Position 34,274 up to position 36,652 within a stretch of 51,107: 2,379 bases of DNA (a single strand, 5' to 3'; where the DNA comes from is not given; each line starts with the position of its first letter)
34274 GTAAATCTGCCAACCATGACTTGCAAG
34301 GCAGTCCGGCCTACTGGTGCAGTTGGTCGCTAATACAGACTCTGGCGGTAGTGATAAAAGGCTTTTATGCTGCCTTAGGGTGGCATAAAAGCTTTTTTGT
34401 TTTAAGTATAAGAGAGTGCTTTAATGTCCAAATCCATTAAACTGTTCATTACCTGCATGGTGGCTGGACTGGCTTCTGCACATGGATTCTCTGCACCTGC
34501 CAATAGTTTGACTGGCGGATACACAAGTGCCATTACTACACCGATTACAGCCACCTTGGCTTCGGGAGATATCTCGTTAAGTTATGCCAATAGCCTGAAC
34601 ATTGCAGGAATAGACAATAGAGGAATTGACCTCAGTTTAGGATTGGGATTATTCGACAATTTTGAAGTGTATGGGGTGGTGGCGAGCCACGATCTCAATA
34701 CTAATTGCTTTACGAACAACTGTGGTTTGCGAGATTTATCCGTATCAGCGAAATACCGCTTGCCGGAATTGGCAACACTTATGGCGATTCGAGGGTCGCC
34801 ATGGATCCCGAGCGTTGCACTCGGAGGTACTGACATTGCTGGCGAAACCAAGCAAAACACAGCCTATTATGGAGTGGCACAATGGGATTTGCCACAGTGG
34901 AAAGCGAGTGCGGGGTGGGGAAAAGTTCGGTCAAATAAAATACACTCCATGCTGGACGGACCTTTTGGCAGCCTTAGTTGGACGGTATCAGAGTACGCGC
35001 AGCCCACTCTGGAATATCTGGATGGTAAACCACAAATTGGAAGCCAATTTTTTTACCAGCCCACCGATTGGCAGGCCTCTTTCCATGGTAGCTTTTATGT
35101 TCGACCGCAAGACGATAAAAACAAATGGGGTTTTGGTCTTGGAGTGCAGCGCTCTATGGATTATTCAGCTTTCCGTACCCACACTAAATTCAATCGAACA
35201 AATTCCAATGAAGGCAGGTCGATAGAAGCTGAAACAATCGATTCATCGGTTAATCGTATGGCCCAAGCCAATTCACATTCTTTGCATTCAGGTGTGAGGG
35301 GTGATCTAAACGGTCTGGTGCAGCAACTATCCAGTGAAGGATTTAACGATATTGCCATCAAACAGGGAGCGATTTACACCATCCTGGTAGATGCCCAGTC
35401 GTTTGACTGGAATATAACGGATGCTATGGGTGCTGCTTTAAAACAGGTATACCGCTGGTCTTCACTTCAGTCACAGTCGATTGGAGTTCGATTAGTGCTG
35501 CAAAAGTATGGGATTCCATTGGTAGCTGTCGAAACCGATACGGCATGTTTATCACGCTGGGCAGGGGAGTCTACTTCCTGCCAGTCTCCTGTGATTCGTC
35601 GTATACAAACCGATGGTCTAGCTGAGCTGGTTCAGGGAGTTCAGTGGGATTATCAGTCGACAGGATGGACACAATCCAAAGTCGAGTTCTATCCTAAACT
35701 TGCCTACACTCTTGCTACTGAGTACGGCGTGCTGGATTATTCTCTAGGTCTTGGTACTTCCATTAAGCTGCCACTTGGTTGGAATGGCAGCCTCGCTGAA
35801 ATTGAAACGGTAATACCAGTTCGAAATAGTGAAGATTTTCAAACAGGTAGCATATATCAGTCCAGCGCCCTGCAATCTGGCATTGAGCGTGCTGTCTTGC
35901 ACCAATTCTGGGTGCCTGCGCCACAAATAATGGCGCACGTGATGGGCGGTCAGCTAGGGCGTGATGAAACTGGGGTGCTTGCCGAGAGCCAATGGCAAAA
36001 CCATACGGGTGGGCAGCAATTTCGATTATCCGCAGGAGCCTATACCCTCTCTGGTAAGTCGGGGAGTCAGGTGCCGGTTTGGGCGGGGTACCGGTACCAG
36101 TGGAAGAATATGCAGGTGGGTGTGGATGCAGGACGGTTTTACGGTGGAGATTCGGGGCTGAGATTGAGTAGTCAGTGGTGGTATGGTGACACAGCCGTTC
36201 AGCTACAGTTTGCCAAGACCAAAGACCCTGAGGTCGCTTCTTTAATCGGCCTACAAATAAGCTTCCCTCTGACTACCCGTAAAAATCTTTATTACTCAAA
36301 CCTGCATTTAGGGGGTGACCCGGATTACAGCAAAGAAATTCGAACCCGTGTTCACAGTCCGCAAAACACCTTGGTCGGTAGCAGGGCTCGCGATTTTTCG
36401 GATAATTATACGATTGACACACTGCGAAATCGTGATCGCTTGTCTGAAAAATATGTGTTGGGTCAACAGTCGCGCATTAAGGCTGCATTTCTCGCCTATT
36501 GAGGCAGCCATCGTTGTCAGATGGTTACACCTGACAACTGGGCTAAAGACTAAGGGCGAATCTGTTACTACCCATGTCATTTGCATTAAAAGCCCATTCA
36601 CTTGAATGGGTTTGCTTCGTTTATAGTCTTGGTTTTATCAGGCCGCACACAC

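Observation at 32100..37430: Lower-GC two-gene islet splitting sdhCDAB from sucAB-lpd-sucCD: novel lipoprotein + stand-alone YjbH-family outer-membrane protein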

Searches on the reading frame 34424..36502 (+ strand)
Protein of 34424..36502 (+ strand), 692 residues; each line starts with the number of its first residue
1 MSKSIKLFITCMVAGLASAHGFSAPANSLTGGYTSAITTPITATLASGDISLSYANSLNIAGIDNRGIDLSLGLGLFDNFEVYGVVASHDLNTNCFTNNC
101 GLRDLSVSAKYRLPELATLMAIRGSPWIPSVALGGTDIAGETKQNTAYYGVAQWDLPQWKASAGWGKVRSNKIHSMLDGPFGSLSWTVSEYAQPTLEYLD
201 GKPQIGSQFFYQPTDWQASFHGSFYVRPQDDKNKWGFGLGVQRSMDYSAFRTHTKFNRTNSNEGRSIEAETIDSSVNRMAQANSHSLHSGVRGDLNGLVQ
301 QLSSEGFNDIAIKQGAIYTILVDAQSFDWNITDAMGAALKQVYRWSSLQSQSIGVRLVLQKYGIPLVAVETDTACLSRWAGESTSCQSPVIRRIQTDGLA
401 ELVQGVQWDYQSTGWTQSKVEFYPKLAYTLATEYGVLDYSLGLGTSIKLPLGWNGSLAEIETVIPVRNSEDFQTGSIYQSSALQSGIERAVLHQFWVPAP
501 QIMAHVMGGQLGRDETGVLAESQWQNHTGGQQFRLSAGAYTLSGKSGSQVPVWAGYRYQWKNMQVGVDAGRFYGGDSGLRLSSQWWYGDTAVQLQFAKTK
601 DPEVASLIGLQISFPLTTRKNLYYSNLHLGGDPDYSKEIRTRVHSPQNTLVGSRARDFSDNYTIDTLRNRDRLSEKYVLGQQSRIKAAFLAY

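Call 7: search_protein_families(library=pfam, proteins=[window:34424-36502:+], max_evalue=1)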
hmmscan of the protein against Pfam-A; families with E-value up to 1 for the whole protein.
window:34424-36502:+ (692 aa): 1 family
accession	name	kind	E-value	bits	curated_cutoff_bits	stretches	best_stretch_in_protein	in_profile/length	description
PF06082.17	YjbH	-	6.4e-07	29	24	1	94-524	65-513/658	Exopolysaccharide biosynthesis protein YbjH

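Call 8: search_protein_families(library=ncbifam, proteins=[window:34424-36502:+], max_evalue=1)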
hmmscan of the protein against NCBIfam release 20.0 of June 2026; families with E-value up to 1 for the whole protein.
window:34424-36502:+ (692 aa): 1 family
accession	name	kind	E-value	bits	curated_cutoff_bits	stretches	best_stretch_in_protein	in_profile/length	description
NF001054.0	PRK00117.2-1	equivalog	0.067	13.3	189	1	240-283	10-53/154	recombination regulator RecX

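Call 9: find_encoding_contigs(protein=window:34424-36502:+, flank=10000, max_places=10)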
Protein window:34424-36502:+ (692 aa): 2 contigs read that carry it; 2 places shown.
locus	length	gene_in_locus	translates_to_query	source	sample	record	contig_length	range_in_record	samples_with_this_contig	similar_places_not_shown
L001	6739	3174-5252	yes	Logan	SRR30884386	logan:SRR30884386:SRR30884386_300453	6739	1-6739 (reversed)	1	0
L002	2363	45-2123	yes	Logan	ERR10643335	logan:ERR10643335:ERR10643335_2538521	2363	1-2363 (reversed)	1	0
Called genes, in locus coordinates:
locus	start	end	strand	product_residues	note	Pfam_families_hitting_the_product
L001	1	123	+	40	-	?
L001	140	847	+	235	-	PF13085:Fer2_3, PF13237:Fer4_10, PF13183:Fer4_8, PF13534:Fer4_17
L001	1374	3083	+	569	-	-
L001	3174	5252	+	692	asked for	PF06082:YjbH (faint)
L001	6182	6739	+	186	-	?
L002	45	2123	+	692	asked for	PF06082:YjbH (faint)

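Call 10: find_homologous_proteins(query=window:34424-36502:+)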
Query window:34424-36502:+ (692 aa): 7 proteins with E <= 0.001 among 8000 candidates.
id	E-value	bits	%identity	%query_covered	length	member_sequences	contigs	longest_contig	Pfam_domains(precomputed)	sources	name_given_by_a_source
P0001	0.0e+0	1579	100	100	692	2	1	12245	PF06082.18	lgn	-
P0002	3.7e-199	681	47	96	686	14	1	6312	PF06082.18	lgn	-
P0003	3.8e-60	222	29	95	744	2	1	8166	PF06082.18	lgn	-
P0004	3.1e-51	193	28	57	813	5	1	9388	PF06082.18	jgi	jgi:hypothetical protein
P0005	6.3e-47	178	26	98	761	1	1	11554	PF06082.18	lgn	-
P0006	2.3e-38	150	25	100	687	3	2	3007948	PF06082.18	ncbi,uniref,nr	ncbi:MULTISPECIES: YjbH domain-containing protein [unclassified Vibrio]|uniref:YjbH domain-containin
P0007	1.1e-19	88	23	78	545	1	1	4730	PF06082.18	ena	-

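Call 12: find_encoding_contigs(protein=P0002, flank=10000, max_places=6)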
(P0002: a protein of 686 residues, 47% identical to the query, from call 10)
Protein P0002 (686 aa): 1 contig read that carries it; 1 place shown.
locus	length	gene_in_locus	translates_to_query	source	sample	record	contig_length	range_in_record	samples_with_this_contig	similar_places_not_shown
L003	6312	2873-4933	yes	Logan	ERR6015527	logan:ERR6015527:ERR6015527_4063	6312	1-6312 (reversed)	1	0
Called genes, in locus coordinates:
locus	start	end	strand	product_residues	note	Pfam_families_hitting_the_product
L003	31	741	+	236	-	PF13085:Fer2_3, PF13183:Fer4_8, PF13237:Fer4_10, PF13534:Fer4_17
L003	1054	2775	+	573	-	-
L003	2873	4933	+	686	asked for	PF06082:YjbH (faint)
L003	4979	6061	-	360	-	PF10544:T5orf172 (weak), PF13455:MUG113, PF08238:Sel1 (weak)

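Call 27: find_homologous_proteins(query=A2, max_evalue=0.00001)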
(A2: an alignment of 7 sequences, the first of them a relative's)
Query A2 (7 sequences) (692 aa, profile of the alignment): 8 proteins with E <= 0.00001 among 8000 candidates.
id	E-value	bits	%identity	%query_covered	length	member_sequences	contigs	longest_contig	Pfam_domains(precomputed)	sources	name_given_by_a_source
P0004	0.0e+0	1050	28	57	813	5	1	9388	PF06082.18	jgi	jgi:hypothetical protein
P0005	0.0e+0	1044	26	98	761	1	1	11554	PF06082.18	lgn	-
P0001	4.9e-286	969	100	100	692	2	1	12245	PF06082.18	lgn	-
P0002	4.2e-270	916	47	96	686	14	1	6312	PF06082.18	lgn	-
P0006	5.3e-265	899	25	100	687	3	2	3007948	PF06082.18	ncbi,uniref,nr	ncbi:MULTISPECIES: YjbH domain-containing protein [unclassified Vibrio]|uniref:YjbH domain-containin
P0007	5.1e-207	708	23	78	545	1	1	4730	PF06082.18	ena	-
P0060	9.1e-9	52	56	2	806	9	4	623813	PF06082.18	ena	-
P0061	9.6e-8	49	31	7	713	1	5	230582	PF06082.18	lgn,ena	-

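Call 58: find_encoding_contigs(protein=P0006, flank=8000, max_places=2)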
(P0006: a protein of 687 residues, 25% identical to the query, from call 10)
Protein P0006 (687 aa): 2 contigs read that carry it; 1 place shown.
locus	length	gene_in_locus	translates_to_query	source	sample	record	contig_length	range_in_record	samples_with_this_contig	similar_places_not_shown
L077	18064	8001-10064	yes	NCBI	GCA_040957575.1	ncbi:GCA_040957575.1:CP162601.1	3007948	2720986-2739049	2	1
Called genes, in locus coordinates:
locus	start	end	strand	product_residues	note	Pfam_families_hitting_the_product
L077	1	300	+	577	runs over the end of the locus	PF03600:CitMHS, PF02080:TrkA_C, PF00939:Na_sulph_symp (weak)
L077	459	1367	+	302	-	PF01507:PAPS_reduct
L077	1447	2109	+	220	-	PF13671:AAA_33 (faint), PF01583:APS_kinase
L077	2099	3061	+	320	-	-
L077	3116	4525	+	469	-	PF00009:GTP_EFTU, PF01926:MMR_HSR1 (weak), PF03144:GTP_EFTU_D2 (weak), PF22594:GTP-eEF1A_C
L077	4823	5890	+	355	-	PF00953:Glycos_transf_4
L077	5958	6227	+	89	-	-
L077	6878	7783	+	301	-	-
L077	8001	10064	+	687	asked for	PF06082:YjbH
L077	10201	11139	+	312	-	PF01073:3Beta_HSD, PF01370:Epimerase, PF02719:Polysacc_synt_2 (faint), PF04321:RmlD_sub_bind (weak), PF16363:GDP_Man_Dehyd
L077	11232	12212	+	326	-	PF03279:Lip_A_acyltrans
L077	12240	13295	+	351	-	PF01075:Glyco_transf_9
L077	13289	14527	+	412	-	PF04413:Glycos_transf_N, PF00534:Glycos_transf_1 (weak)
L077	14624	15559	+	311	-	PF00685:Sulfotransfer_1, PF13469:Sulfotransfer_3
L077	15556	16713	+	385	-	PF02655:ATP-grasp_3, PF02786:CPSase_L_D2 (weak), PF07478:Dala_Dala_lig_C, PF13535:ATP-grasp_4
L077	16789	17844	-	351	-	PF07429:Glyco_transf_56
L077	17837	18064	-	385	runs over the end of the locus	PF01041:DegT_DnrJ_EryC1, PF00155:Aminotran_1_2, PF00266:Aminotran_5 (weak)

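Call 59: find_encoding_contigs(protein=P0005, flank=8000, max_places=2)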
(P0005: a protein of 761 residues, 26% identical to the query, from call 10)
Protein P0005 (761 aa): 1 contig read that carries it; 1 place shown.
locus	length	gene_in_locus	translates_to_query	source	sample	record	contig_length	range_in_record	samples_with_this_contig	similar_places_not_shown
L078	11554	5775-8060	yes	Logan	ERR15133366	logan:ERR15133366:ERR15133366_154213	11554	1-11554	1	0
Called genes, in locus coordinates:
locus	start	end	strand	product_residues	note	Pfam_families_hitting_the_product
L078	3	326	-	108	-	?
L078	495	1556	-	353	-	PF01073:3Beta_HSD, PF01370:Epimerase, PF02719:Polysacc_synt_2, PF04321:RmlD_sub_bind, PF05368:NmrA (faint), PF08659:KR, PF13460:NAD_binding_10, PF16363:GDP_Man_Dehyd, +1 more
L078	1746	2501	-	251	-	PF00497:SBP_bac_3, PF12974:Phosphonate-bd (faint)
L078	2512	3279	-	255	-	PF00596:Aldolase_II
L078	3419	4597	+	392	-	PF00990:GGDEF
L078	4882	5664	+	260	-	-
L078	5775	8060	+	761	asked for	PF06082:YjbH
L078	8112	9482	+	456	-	PF02563:Poly_export, PF10531:SLBB, PF22461:SLBB_2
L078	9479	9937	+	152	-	PF01451:LMWPc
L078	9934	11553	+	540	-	?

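Call 61: predict_structure(alignment_id=A2)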
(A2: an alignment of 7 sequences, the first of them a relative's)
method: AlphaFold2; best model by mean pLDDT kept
length: 692 residues; sequences in the alignment: 7
mean_pLDDT: 63.3   pTM: 0.60
mean pLDDT of the five models: 63.3, 59.5, 59.1, 55.3, 53.2
residues with pLDDT >= 90: 2; 70-90: 317; 50-70: 189; < 50: 184
segments of 3 or more residues with pLDDT < 50: 1-37, 59-64, 90-102, 141-143, 249-292, 395-415, 430-436, 469-481, 616-625, 632-634, 652-672
pLDDT, mean of each block of 10 residues (from residue 1): 36 30 34 53 78 63 52 79 65 35 63 68 62 74 64 84 83 66 83 82 81 69 76 71 64 29 25 24 28 68 73 76 65 81 82 79 68 80 60 52 36 52 63 47 77 72 69 40 71 68 78 75 72 85 75 84 81 74 75 75 66 55 47 55 53 41 41 58 74 66
secondary structure, 60 per line:
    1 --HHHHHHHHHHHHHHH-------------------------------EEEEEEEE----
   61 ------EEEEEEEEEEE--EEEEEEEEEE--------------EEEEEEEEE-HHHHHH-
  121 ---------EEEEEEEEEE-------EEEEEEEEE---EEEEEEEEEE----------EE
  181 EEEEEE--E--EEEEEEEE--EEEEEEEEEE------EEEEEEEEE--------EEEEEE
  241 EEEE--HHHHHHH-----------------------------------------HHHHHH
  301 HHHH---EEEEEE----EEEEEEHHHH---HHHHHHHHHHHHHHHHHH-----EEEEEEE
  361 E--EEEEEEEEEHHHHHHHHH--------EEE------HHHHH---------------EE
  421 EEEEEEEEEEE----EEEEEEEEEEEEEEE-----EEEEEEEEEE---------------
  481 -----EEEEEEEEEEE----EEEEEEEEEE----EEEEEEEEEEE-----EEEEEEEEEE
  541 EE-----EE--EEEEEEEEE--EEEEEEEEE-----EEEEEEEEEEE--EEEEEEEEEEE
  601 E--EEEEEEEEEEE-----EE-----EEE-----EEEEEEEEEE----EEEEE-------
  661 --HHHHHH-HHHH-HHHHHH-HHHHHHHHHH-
elements in order (helices of 4 or more, strands of 3 or more residues): H3-17 E49-56 E67-77 E80-89 E104-112 H114-119 E130-139 E147-155 E159-168 E179-186 E192-199 E202-211 E218-226 E235-244 H247-253 H295-304 E308-313 E318-323 H324-327 H331-348 E354-361 E364-372 H373-381 E390-392 H399-403 E419-431 E436-450 E456-465 E486-496 E501-510 E515-525 E531-542 E552-560 E563-571 E577-587 E590-601 E604-614 E627-629 E635-644 E649-653 H663-668 H670-673 H675-680 H682-691

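Call 66: search_protein_families(library=pfam, proteins=[L077:6878-7783:+, L078:4882-5664:+], max_evalue=1)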
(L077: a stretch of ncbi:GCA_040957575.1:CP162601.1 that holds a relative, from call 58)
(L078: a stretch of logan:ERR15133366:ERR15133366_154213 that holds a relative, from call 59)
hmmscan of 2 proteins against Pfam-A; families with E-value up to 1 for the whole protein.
L077:6878-7783:+ (301 aa): 0 families

L078:4882-5664:+ (260 aa): 1 family
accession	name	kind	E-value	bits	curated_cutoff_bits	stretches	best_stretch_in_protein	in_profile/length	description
PF02887.21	PK_C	-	0.075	13.6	28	1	114-184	12-67/114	Pyruvate kinase, alpha/beta domain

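Call 75: search_solved_structures(query=A2, max_evalue=1)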
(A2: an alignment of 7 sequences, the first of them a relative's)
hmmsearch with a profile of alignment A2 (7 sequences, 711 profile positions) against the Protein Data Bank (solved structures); distinct sequences matched with E-value up to 1: 0.

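Call 82: find_related_loci(query=A2, collection=metagenome_contigs, flank=8000)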
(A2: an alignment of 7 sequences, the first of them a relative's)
Query A2 (692 aa) in metagenome_contigs; peptide patterns used: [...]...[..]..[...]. (x = any residue, [..] = any of these).
159 stretches matched a pattern; 31 encode a relative of the query (tblastn E <= 1e-3); 31 distinct loci.
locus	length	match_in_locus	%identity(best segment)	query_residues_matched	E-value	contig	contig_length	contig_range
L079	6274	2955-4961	28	33-692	1e-72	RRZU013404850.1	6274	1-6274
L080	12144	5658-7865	28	4-688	2e-67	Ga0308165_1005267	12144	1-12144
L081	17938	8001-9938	28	32-692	5e-64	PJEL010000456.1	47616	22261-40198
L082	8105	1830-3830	24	33-692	1e-53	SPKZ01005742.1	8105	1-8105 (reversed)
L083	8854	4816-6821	27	33-692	2e-62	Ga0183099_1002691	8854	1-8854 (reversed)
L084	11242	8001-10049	26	10-690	1e-49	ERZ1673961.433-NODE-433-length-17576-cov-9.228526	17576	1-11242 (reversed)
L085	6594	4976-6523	28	32-494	3e-47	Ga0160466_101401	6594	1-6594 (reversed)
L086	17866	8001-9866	25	32-673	6e-44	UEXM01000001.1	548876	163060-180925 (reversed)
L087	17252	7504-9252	26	32-650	3e-42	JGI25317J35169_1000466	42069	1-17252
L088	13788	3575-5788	28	32-692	5e-40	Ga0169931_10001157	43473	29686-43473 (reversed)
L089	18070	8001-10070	25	7-686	4e-39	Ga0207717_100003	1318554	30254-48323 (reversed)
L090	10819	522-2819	28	32-688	4e-37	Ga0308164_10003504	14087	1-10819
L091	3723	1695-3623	24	8-678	8e-37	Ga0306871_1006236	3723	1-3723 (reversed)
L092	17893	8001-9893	24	32-678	3e-36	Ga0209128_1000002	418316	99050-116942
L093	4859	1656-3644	23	9-675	7e-35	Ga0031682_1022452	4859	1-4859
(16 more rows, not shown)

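Call 87: search_protein_families(library=pfam, alignment_id=A3, max_evalue=0.001)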
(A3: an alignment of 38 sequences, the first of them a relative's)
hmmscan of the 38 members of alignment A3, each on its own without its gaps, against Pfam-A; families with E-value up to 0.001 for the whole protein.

A. member 1, L078:4882-5661:+ (260 aa): 0 families

B. families by the number of members that match (of 38 scanned): 37 families (the first 25 are shown)
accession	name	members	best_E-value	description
PF02719.21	Polysacc_synt_2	3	4.7e-118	Polysaccharide biosynthesis protein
PF02357.24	NusG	3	9.2e-26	Transcription termination factor nusG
PF01370.27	Epimerase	3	1.5e-23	NAD dependent epimerase/dehydratase family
PF04321.23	RmlD_sub_bind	3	1.8e-16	RmlD substrate binding domain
PF16363.11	GDP_Man_Dehyd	3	3.1e-11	GDP-mannose 4,6 dehydratase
PF13727.12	CoA_binding_3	2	4.8e-19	CoA-binding domain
PF01073.25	3Beta_HSD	2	1.5e-11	3-beta hydroxysteroid dehydrogenase/isomerase family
PF12804.13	NTP_transf_3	2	1.1e-07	MobA-like NTP transferase domain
PF17836.7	PglD_N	2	9.5e-05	PglD N-terminal domain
PF01041.23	DegT_DnrJ_EryC1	1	1e-95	DegT/DnrJ/EryC1/StrS aminotransferase family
PF05683.17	Fumerase_C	1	1.1e-83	Fumarase C-terminus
PF05681.19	Fumerase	1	3e-80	Fumarate hydratase (Fumerase)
PF00459.30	Inositol_P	1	1.7e-50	Inositol monophosphatase family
PF00483.29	NTP_transferase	1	4.5e-40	Nucleotidyl transferase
PF00899.27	ThiF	1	7.4e-37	ThiF family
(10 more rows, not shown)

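Call 99: fold_search(model_id=the predicted structure, library=pdb)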
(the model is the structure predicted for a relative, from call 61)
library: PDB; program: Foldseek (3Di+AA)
matches with E <= 10: 977; with E <= 0.001: 18
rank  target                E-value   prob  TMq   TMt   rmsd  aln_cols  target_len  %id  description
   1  9fxs_D                7.1e-06  0.99  0.17  0.18  25.0       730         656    7  Cryo-EM structure of the type 1 pilus complex including pilus rod and FimI-bound assembly platform after incorporation (released 2025-06-04)
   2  9fy9_D                1.6e-05  0.98  0.16  0.16  26.6       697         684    8  Cryo-EM structure of the type 1 chaperone-usher pilus FimD-tip complex (FimDHGFC) - Conformer 1 (released 2025-06-04)
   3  9fw9_D                6.0e-05  0.85  0.14  0.14  27.6       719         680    6  Cryo-EM structure of the type 1 pilus assembly platform as part of the FimA-bound chaperone-usher pilus complex (FimDH (released 2025-06-04)
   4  6i7s_H                9.1e-05  0.20  0.09  0.08  30.7       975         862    8  Microsomal triglyceride transfer protein (released 2019-08-21)
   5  9bog_D                1.0e-04  0.90  0.17  0.15  27.2       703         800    8  Structural basis for adhesin secretion by the outer-membrane usher in type 1 pili (released 2024-10-09)
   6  6i7s_G                1.2e-04  0.16  0.09  0.08  31.3       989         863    7  Microsomal triglyceride transfer protein (released 2019-08-21)
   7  3rfz_B                1.8e-04  0.84  0.16  0.15  26.4       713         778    7  Crystal structure of the FimD usher bound to its cognate FimC:FimH substrate (released 2011-06-01)
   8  8q2o                  2.3e-04  0.63  0.11  0.15  22.7       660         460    8  Structure of alginate transporter AlgE from P. aeruginosa PAO1 by using Se-MAG for the the lipid cubic phase crystalliza (released 2024-05-15)
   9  5ixm_A                3.7e-04  0.80  0.14  0.17  24.1       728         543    8  The LPS Transporter LptDE from Yersinia pestis, core complex (released 2016-05-18)
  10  5ldt_A                5.6e-04  0.63  0.13  0.19  25.7       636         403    7  Crystal Structures of MOMP from Campylobacter jejuni (released 2016-10-26)
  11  9fdg_MODEL_1_A        5.9e-04  1.00  0.20  0.60   5.5       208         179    8  Solution structure of a de novo designed 12-stranded transmembrane beta-barrel in LDAO micelles. (released 2024-10-16)
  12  9fx8_D                5.9e-04  0.77  0.16  0.16  26.1       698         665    7  Cryo-EM structure of the FimI-bound type 1 pilus assembly platform complex - Local refinement (released 2025-06-04)
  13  8rqp                  7.3e-04  0.54  0.12  0.16  26.0       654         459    8  In meso structure of the alginate exporter, AlgE, from Pseudomonas aeruginosa in 7.10 monoacylglycerol (released 2024-04-03)
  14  3rfz_E                8.1e-04  0.77  0.17  0.15  25.0       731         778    6  Crystal structure of the FimD usher bound to its cognate FimC:FimH substrate (released 2011-06-01)
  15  9fxb_D                8.6e-04  0.57  0.14  0.15  26.8       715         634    7  Cryo-EM structure of the type 1 pilus assembly platform as part of the FimI-bound chaperone-usher pilus complex (FimDH (released 2025-06-04)
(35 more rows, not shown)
